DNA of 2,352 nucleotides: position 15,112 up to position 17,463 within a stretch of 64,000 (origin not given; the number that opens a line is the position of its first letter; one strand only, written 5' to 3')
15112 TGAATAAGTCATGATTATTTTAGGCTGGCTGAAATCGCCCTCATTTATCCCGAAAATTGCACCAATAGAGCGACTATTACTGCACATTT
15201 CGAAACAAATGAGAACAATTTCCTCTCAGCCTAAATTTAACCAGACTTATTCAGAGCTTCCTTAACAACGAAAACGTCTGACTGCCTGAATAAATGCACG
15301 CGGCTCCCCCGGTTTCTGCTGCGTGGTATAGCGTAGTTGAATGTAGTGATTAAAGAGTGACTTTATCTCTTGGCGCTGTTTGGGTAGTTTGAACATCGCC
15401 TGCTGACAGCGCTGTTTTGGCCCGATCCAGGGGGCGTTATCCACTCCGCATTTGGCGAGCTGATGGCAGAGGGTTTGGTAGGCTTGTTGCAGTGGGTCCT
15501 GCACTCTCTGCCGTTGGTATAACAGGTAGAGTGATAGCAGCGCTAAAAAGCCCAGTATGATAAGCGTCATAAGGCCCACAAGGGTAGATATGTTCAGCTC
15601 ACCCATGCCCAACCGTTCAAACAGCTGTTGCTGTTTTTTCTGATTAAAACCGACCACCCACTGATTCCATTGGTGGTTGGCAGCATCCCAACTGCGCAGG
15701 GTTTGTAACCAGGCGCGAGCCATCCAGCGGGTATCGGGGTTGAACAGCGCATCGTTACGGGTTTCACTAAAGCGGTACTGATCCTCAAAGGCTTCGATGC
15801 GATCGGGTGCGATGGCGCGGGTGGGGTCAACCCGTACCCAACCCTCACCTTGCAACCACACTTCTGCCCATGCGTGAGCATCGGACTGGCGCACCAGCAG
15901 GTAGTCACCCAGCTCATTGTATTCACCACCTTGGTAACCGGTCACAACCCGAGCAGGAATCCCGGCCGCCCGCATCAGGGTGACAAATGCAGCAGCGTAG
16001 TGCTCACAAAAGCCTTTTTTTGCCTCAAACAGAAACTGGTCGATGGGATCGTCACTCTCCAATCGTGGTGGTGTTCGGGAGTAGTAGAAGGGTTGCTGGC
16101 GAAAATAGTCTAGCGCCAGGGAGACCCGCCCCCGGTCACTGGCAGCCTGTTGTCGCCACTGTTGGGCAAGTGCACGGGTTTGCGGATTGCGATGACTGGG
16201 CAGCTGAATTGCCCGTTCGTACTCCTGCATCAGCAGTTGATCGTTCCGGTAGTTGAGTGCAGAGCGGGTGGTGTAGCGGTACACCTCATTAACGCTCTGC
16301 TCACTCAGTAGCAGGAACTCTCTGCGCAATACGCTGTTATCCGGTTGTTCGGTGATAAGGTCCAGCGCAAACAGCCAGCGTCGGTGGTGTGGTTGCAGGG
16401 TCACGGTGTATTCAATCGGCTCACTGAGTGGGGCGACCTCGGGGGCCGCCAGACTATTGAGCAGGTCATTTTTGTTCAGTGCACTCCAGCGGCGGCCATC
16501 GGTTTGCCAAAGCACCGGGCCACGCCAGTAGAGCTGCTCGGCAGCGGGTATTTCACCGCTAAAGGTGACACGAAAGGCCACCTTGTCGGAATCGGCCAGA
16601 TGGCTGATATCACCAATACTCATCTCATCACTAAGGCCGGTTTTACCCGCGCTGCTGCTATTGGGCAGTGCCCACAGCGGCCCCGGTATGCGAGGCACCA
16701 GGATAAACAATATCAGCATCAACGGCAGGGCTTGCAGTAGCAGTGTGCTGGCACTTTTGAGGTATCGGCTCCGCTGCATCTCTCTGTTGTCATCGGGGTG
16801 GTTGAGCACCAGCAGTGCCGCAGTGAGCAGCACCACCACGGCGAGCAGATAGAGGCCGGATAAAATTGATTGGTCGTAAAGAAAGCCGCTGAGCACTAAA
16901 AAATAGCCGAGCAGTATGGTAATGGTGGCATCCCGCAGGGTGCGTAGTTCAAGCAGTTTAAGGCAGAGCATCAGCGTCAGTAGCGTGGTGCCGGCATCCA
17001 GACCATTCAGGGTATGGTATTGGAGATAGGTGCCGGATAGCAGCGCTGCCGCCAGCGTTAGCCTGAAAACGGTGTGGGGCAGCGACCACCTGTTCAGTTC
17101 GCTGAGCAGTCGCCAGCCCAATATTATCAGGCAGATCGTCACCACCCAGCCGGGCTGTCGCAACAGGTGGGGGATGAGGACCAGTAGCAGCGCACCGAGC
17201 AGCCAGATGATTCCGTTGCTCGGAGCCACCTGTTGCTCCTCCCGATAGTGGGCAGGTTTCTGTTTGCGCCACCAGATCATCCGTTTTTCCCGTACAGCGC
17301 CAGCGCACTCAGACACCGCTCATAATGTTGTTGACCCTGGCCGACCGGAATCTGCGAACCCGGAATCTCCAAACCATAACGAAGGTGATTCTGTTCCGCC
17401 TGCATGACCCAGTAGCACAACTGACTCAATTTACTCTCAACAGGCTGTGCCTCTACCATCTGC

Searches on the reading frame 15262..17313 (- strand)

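Call 59: search_protein_families(library=pfam, proteins=[window:15262-17313:-], max_evalue=0.00001)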
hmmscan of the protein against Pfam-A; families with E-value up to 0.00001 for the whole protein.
window:15262-17313:- (683 aa): 2 families
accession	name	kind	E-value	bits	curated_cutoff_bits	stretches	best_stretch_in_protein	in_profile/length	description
PF11992.13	TgpA_N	-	3.8e-80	269.8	30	1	37-356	1-331/333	TgpA N-terminal domain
PF01841.26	Transglut_core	-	3.7e-28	98.4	23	1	381-497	2-108/108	Transglutaminase-like superfamily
